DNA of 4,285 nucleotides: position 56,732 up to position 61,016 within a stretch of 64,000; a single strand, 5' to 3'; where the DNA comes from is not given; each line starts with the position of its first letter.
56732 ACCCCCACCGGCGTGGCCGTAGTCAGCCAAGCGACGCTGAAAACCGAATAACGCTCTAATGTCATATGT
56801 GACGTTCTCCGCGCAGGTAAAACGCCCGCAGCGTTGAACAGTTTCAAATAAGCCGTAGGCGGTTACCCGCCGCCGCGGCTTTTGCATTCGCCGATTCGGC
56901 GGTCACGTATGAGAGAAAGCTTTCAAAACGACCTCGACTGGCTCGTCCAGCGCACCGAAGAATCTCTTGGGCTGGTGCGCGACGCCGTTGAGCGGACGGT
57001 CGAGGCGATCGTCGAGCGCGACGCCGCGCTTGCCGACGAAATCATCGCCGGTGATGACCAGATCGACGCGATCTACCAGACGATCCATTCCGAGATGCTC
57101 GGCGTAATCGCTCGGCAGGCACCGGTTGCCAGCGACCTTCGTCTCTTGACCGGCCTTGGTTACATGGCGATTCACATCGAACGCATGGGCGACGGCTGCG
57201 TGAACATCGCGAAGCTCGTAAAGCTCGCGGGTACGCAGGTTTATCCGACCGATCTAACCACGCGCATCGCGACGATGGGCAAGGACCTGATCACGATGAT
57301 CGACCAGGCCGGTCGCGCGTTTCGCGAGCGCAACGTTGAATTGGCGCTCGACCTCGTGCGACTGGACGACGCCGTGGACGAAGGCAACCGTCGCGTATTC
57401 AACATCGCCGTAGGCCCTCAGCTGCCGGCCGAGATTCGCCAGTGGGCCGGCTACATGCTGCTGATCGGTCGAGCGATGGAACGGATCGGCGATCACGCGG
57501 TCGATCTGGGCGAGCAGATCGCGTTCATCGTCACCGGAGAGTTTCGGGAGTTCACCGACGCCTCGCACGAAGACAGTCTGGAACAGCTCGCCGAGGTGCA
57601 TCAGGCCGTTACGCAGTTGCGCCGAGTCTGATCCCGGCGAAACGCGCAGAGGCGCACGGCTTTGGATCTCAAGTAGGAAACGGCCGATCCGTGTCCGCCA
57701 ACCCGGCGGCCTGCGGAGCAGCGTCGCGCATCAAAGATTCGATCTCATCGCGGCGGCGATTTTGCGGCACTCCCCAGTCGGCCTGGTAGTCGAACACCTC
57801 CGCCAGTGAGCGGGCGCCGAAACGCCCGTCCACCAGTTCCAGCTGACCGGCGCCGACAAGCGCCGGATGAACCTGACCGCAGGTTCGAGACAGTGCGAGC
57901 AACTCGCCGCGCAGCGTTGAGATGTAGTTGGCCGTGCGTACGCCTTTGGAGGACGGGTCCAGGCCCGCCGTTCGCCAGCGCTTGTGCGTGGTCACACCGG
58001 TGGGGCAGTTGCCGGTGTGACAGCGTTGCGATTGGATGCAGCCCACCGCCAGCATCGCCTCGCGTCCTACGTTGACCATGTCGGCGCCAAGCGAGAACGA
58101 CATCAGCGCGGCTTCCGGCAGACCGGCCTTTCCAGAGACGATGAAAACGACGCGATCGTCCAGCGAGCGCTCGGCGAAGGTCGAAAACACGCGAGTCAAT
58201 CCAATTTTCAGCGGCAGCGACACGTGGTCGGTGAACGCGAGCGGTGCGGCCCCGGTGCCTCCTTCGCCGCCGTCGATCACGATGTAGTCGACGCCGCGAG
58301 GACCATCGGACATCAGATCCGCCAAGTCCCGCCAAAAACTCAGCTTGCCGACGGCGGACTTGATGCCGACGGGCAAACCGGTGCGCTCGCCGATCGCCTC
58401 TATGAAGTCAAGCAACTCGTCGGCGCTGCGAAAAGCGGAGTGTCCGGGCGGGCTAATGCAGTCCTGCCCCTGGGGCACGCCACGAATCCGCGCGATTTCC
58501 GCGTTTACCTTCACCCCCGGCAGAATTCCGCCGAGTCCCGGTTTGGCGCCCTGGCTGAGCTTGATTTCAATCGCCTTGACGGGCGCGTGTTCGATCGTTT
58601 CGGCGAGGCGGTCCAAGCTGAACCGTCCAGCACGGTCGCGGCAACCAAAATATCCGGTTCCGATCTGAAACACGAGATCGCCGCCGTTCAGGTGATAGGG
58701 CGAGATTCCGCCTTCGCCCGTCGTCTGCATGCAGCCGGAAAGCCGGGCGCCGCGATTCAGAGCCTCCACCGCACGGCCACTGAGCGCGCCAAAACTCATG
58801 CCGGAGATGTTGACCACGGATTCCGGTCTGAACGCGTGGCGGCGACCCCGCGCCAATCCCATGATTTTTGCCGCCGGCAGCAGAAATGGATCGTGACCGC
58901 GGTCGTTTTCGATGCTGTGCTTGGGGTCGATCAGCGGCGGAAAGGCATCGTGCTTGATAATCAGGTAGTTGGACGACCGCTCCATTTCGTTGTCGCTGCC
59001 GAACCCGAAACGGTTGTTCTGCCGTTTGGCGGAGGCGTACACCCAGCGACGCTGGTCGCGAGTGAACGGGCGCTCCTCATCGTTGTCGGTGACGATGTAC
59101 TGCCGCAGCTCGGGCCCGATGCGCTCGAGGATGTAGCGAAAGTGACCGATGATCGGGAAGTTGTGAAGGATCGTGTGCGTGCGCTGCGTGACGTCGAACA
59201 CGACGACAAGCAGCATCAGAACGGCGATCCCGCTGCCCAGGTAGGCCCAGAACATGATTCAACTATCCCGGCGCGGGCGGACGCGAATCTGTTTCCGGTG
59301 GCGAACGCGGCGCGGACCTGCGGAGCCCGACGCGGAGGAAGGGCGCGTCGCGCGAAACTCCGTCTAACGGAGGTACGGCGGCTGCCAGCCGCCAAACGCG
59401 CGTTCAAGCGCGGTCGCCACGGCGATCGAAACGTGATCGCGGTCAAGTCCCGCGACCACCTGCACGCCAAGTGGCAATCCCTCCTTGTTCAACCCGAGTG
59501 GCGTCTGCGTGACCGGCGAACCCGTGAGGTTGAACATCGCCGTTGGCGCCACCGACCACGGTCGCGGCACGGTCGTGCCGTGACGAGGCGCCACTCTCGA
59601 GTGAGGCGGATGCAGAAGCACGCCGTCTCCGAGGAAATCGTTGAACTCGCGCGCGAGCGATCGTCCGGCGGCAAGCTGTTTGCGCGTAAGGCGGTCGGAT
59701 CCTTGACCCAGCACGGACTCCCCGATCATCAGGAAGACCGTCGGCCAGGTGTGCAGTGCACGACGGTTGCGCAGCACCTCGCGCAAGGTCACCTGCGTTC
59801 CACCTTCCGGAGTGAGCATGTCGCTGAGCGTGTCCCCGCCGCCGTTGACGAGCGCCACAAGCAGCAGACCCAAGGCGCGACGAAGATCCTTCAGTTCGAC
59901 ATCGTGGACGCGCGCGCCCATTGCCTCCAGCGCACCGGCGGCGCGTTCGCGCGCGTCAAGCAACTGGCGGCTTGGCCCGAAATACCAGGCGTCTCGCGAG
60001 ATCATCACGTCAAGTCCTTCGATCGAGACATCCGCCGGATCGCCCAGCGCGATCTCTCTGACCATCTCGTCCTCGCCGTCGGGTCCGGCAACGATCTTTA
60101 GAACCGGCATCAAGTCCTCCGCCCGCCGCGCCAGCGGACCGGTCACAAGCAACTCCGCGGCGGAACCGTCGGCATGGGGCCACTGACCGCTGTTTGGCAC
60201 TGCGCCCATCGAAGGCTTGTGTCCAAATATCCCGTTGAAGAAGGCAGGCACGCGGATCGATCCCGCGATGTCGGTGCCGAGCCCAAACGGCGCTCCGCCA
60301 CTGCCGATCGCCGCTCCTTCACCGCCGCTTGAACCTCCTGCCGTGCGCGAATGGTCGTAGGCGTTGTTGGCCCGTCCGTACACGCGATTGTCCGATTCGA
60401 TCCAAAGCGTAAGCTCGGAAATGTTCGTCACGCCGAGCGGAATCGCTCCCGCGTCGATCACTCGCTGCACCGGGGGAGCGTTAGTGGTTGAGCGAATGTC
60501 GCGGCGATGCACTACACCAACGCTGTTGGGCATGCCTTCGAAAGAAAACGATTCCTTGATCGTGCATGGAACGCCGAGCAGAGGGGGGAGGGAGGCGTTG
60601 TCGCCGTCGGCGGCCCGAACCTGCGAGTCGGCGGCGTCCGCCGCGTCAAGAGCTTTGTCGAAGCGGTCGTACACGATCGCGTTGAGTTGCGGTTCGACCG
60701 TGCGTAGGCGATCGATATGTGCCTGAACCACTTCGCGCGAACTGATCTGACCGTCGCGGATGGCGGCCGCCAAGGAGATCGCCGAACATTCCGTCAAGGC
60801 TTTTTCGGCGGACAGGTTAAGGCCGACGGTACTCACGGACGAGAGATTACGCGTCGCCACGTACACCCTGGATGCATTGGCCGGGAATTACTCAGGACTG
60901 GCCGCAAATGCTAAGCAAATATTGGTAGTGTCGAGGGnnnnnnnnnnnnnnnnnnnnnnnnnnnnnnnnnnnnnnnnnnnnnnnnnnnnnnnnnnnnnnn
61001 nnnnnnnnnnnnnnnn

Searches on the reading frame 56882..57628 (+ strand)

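Call 13: search_protein_families(library=ncbifam, max_evalue=1e-10, proteins=[window:56882-57628:+])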
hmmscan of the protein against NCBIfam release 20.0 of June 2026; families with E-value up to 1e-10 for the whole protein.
window:56882-57628:+ (249 aa): 2 families
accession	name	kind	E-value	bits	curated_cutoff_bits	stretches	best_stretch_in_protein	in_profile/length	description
TIGR02135.1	phoU_full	equivalog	1.9e-42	145.3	130.25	1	13-221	2-211/212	phosphate signaling complex protein PhoU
NF008332.0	PRK11115.1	equivalog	6e-24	84.9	342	1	13-233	13-234/239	phosphate signaling complex protein PhoU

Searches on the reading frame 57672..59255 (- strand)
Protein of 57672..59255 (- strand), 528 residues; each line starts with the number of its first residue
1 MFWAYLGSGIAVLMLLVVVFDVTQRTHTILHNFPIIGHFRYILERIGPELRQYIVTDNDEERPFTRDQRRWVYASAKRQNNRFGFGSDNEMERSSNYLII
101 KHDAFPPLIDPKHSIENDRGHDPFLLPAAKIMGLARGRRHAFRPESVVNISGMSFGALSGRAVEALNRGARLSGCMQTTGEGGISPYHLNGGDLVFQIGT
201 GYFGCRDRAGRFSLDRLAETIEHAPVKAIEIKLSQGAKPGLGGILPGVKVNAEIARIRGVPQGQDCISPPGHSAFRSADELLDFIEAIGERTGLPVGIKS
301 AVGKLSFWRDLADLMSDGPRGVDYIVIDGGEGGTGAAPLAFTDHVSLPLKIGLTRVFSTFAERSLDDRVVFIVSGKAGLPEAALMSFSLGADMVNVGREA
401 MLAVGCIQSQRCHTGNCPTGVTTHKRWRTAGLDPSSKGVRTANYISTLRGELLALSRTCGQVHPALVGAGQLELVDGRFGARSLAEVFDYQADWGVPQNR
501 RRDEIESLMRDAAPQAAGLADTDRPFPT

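Call 13: search_protein_families(library=ncbifam, max_evalue=1e-10, proteins=[window:57672-59255:-])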
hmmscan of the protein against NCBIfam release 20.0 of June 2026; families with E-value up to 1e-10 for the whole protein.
window:57672-59255:- (528 aa): 1 family
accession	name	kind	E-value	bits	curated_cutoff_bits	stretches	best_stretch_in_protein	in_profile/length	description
NF008730.0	PRK11750.1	equivalog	3.2e-31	107.6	1047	1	151-425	864-1124/1490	glutamate synthase large subunit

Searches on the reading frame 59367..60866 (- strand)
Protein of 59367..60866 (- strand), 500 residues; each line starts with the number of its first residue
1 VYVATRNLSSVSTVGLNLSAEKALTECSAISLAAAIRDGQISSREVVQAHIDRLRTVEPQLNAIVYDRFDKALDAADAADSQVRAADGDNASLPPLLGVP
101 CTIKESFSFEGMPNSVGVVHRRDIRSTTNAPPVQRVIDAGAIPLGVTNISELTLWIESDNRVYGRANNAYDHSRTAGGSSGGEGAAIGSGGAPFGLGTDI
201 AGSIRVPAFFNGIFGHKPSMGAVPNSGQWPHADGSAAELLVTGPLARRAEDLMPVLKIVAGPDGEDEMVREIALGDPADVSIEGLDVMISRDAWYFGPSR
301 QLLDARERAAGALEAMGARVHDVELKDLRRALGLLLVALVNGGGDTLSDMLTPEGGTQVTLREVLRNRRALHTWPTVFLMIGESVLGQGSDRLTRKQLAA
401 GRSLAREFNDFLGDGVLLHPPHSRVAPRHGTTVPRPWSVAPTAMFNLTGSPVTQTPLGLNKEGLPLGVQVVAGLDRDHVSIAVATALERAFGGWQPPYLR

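Call 13: search_protein_families(library=ncbifam, max_evalue=1e-10, proteins=[window:59367-60866:-])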
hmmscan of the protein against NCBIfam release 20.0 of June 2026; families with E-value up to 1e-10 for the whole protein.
window:59367-60866:- (500 aa): 26 families (the best 25 are shown)
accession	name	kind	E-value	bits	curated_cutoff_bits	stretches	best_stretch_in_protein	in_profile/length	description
NF004816.0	PRK06170.1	equivalog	9.2e-83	278.5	503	1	27-322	12-306/493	amidase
NF005687.0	PRK07487.1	subfamily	2e-70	237.9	428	1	23-491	4-456/468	amidase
NF004815.0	PRK06169.1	equivalog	1.5e-60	205.1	506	1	21-325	4-303/471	amidase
NF005688.0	PRK07488.1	equivalog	5.6e-57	193.7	532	1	21-330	5-294/474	indoleacetamide hydrolase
NF005686.0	PRK07486.1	subfamily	3.4e-54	184.3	465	1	21-322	8-307/486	amidase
NF006631.0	PRK09201.1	equivalog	1.6e-53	182.1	461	1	24-331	4-303/466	AtzE family amidohydrolase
NF005450.0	PRK07042.1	equivalog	3.1e-52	177.6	458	1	23-325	3-296/464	amidase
TIGR02715.1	amido_AtzE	subfamily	2.3e-50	171.9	425.75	1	30-316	3-285/452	AtzE family amidohydrolase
NF009119.0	PRK12470.1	equivalog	5.2e-45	154.3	498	1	26-324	8-291/462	amidase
NF004717.0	PRK06061.1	equivalog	6.9e-45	153.6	498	1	30-490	20-466/483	amidase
NF005899.0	PRK07869.1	equivalog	5.1e-42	144.3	418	1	21-227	9-205/471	amidase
NF005099.0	PRK06529.1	equivalog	4.4e-41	141.2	505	1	29-225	6-193/484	amidase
NF006043.0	PRK08186.1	subfamily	2.4e-40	138.5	487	1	27-335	7-303/600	allophanate hydrolase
TIGR00132.1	gatA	equivalog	1e-39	136.6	481.1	1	34-332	3-293/466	Asp-tRNA(Asn)/Glu-tRNA(Gln) amidotransferase subunit GatA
TIGR02713.1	allophanate_hyd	equivalog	5.9e-36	124.1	511.05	1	85-331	19-264/563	allophanate hydrolase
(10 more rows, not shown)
